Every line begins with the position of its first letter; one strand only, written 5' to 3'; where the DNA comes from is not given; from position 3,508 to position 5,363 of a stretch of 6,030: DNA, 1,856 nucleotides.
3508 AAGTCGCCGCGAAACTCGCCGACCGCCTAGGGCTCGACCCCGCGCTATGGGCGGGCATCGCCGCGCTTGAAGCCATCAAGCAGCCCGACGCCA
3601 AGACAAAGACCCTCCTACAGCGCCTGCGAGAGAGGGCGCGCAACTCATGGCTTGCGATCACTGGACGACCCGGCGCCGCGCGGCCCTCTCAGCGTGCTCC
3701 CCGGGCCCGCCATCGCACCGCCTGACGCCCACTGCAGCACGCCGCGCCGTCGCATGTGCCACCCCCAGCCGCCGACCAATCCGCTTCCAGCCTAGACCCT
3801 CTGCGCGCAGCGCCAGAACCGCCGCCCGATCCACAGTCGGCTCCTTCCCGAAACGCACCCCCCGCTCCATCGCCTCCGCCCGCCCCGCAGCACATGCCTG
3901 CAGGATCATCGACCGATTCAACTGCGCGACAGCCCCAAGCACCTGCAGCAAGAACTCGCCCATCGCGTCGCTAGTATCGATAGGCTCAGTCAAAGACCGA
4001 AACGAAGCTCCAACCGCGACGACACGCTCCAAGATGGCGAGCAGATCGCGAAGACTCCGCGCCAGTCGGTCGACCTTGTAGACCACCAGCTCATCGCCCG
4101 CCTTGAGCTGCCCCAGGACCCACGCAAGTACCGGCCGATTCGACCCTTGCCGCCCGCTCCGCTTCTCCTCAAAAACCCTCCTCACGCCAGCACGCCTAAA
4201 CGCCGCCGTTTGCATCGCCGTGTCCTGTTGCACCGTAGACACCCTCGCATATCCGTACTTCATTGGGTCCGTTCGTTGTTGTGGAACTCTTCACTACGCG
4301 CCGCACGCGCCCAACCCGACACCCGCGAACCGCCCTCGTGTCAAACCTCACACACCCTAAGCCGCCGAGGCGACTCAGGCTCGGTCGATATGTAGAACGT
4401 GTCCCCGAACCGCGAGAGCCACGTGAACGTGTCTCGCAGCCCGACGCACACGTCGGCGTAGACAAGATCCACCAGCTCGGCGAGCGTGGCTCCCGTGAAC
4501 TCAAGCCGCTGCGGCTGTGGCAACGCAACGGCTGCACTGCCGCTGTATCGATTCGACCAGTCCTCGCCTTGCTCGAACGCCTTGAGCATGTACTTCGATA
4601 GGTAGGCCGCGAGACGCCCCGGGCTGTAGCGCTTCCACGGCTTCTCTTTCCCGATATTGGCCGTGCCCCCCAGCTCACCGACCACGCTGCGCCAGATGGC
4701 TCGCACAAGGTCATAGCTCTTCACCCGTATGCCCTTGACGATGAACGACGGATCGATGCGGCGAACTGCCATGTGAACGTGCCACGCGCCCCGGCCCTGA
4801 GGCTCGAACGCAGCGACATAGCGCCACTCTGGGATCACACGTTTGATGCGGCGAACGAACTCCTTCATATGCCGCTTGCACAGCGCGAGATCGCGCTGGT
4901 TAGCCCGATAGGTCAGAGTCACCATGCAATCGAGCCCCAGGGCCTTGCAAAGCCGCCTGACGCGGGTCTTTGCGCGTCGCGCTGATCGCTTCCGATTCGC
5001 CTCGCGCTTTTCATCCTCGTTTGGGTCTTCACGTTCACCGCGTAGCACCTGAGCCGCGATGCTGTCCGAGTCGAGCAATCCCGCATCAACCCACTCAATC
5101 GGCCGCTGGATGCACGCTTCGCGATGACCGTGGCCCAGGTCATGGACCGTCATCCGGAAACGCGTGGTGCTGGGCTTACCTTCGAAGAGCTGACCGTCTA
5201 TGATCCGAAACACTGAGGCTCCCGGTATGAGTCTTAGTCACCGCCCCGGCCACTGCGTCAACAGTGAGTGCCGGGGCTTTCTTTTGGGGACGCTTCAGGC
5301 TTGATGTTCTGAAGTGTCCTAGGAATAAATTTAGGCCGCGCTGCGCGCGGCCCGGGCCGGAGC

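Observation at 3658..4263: Resolvase-type small serine recombinase sits between rep and ssb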

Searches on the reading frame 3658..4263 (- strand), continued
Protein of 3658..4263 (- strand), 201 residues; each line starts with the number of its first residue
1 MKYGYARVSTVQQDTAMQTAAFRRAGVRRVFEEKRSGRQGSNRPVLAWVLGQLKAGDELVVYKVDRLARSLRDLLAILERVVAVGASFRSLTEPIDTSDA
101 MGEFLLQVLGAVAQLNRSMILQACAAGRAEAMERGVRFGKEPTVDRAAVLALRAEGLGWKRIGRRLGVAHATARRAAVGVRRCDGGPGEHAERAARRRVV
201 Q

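Call 54: find_encoding_contigs(protein=P0123, flank=3000, max_places=5)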
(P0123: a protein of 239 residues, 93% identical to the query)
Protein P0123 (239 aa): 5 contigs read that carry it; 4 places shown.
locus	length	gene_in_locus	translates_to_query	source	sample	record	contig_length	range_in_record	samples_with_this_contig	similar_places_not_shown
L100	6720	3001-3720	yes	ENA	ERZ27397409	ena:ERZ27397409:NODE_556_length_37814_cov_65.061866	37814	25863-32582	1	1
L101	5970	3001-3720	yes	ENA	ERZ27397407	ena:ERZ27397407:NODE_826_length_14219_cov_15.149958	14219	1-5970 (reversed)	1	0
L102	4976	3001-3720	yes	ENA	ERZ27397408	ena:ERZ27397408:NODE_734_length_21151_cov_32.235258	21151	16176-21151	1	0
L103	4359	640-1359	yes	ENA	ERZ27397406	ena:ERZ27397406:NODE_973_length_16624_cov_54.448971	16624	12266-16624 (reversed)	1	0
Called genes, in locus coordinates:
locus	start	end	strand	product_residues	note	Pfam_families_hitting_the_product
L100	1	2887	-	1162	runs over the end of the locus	PF17757:UvrB_inter, PF21132:MFD_D3, PF02559:CarD_TRCF_RID, PF00270:DEAD, PF04851:ResIII, PF00271:Helicase_C, PF03461:TRCF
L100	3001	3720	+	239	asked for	PF01128:IspD, PF12804:NTP_transf_3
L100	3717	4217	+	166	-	PF02542:YgbB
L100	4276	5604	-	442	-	PF16524:RisS_PPD, PF00672:HAMP, PF00512:HisKA, PF13581:HATPase_c_2 (weak), PF02518:HATPase_c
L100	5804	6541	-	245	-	PF00072:Response_reg, PF00486:Trans_reg_C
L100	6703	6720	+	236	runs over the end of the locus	PF04402:SIMPL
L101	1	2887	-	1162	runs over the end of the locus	PF17757:UvrB_inter, PF21132:MFD_D3, PF02559:CarD_TRCF_RID, PF00270:DEAD, PF04851:ResIII, PF00271:Helicase_C, PF03461:TRCF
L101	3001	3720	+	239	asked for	PF01128:IspD, PF12804:NTP_transf_3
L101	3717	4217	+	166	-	PF02542:YgbB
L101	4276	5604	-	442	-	PF16524:RisS_PPD, PF00672:HAMP, PF00512:HisKA, PF13581:HATPase_c_2 (weak), PF02518:HATPase_c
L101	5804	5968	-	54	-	?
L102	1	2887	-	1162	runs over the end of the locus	PF17757:UvrB_inter, PF21132:MFD_D3, PF02559:CarD_TRCF_RID, PF00270:DEAD, PF04851:ResIII, PF00271:Helicase_C, PF03461:TRCF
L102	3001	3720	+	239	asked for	PF01128:IspD, PF12804:NTP_transf_3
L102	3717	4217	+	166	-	PF02542:YgbB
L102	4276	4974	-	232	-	?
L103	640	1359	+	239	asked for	PF01128:IspD, PF12804:NTP_transf_3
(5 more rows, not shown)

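Call 55: find_encoding_contigs(protein=P0129, flank=3000, max_places=3)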
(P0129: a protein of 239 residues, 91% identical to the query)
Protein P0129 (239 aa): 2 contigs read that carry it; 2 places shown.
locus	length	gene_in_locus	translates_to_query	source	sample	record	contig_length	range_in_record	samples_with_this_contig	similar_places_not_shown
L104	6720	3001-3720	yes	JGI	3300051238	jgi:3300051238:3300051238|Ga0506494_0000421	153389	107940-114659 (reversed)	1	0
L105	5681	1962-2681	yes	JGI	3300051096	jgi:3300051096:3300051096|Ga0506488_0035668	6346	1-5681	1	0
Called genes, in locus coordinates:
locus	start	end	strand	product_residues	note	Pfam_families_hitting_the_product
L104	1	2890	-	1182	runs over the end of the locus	PF17757:UvrB_inter, PF21132:MFD_D3, PF02559:CarD_TRCF_RID, PF04851:ResIII, PF00270:DEAD, PF00271:Helicase_C, PF03461:TRCF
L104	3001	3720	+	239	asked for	PF01128:IspD, PF12804:NTP_transf_3 (weak)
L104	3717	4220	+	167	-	PF02542:YgbB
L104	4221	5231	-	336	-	PF06516:NUP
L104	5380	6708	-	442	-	PF16524:RisS_PPD, PF00672:HAMP, PF00512:HisKA, PF13581:HATPase_c_2 (weak), PF02518:HATPase_c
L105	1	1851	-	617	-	?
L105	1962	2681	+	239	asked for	PF01128:IspD, PF12804:NTP_transf_3 (weak)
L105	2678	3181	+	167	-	PF02542:YgbB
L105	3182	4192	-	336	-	PF06516:NUP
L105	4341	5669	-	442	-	PF16524:RisS_PPD, PF00672:HAMP, PF00512:HisKA, PF13581:HATPase_c_2 (weak), PF02518:HATPase_c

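Call 64: search_protein_families(library=phrogs, proteins=[window:3658-4263:-], max_evalue=0.001)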
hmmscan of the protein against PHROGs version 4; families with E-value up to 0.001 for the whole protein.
window:3658-4263:- (201 aa): 4 families
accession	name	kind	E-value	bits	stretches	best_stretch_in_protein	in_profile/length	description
phrog_125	-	DNA, RNA and nucleotide metabolism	6.8e-52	177.5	1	1-176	21-199/254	DNA invertase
phrog_95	-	integration and excision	5.7e-22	79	1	4-139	92-241/651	integrase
phrog_8275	-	DNA, RNA and nucleotide metabolism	2.5e-09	37.8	1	3-47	3-46/51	DNA invertase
phrog_6836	-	unknown function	0.00052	20.9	1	143-176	87-120/144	-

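Call 68: find_encoding_contigs(protein=P0003, flank=8000, max_places=2)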
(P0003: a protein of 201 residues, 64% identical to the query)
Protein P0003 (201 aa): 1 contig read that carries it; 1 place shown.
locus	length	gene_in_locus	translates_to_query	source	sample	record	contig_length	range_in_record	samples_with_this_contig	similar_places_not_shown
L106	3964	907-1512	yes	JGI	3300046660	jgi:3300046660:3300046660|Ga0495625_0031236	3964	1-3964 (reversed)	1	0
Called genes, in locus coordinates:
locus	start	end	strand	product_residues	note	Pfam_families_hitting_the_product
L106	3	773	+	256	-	?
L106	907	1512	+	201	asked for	PF00239:Resolvase, PF13384:HTH_23 (weak)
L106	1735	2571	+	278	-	-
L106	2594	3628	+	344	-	PF14175:YaaC (weak)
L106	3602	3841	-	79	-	-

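Call 69: find_encoding_contigs(protein=P0004, flank=9000, max_places=2)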
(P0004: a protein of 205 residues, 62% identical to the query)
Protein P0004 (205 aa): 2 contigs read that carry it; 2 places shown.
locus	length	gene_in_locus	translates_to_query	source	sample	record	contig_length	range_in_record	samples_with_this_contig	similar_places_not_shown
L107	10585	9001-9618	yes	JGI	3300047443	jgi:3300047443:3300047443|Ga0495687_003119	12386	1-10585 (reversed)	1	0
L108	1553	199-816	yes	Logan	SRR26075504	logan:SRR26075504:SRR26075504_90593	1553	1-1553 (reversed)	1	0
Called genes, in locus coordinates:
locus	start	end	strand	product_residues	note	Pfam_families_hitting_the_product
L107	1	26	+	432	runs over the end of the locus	PF07969:Amidohydro_3 (faint), PF12890:DHOase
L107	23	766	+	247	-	PF01553:Acyltransferase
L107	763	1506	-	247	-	PF00300:His_Phos_1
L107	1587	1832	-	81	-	PF15943:YdaS_toxin (weak), PF13560:HTH_31 (faint)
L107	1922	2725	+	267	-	PF02195:ParB_N, PF08535:KorB (weak)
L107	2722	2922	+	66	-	-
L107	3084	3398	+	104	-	-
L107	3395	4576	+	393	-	PF02486:Rep_trans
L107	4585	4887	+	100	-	-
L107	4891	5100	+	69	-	-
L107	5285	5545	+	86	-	-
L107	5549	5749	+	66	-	PF05356:Phage_Coat_B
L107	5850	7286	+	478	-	-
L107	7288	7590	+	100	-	PF10734:DUF2523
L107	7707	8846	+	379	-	PF05707:Zot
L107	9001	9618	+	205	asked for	PF00239:Resolvase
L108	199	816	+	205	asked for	PF00239:Resolvase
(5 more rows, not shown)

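Call 70: find_encoding_contigs(protein=P0006, flank=8000, max_places=2)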
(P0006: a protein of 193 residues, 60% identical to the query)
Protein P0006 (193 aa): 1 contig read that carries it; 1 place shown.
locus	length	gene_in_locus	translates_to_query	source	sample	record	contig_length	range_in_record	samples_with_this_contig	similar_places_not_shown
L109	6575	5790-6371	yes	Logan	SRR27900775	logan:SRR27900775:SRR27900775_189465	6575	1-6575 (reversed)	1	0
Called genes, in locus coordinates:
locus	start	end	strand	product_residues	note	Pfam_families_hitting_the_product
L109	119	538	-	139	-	PF01381:HTH_3 (faint)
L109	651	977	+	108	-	-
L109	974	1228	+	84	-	-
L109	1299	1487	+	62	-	-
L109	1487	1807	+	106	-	-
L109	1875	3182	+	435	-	-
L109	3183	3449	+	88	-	PF10734:DUF2523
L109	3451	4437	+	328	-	PF05707:Zot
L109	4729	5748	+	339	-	PF23343:REP_ORF2-G2P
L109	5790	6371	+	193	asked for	PF00239:Resolvase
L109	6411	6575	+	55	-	?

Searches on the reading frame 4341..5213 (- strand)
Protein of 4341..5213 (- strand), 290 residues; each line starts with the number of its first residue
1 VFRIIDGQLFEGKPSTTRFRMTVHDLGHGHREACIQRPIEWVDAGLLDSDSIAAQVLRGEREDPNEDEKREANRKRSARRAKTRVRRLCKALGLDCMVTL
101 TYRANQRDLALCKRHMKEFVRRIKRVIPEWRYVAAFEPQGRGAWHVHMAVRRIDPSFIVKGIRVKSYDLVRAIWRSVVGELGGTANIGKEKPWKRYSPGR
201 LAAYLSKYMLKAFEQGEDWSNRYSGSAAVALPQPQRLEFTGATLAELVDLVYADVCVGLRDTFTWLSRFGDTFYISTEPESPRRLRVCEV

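Call 3: search_protein_families(library=pfam, proteins=[window:4341-5213:-], max_evalue=0.01)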
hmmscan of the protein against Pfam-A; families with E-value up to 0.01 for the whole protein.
window:4341-5213:- (290 aa): 2 families
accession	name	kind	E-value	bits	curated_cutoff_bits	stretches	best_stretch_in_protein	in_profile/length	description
PF23343.2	REP_ORF2-G2P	-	3.1e-15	56.7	27.8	1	95-212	1-98/99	Replication-associated protein ORF2/G2P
PF20199.4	RepSA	-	9.2e-06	25.5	34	1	121-183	182-261/438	Replication initiator protein, pSAM2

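Call 64: search_protein_families(library=phrogs, proteins=[window:4341-5213:-], max_evalue=0.001)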
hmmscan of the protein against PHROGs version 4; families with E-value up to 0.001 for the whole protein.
window:4341-5213:- (290 aa): 2 families
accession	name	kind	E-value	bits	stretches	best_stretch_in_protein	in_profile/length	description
phrog_3419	-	DNA, RNA and nucleotide metabolism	1.1e-50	173.8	1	11-281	27-286/289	rolling circle DNA replication initiation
phrog_3584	-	DNA, RNA and nucleotide metabolism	1.8e-09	38.4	1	58-234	34-196/265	replication initiation protein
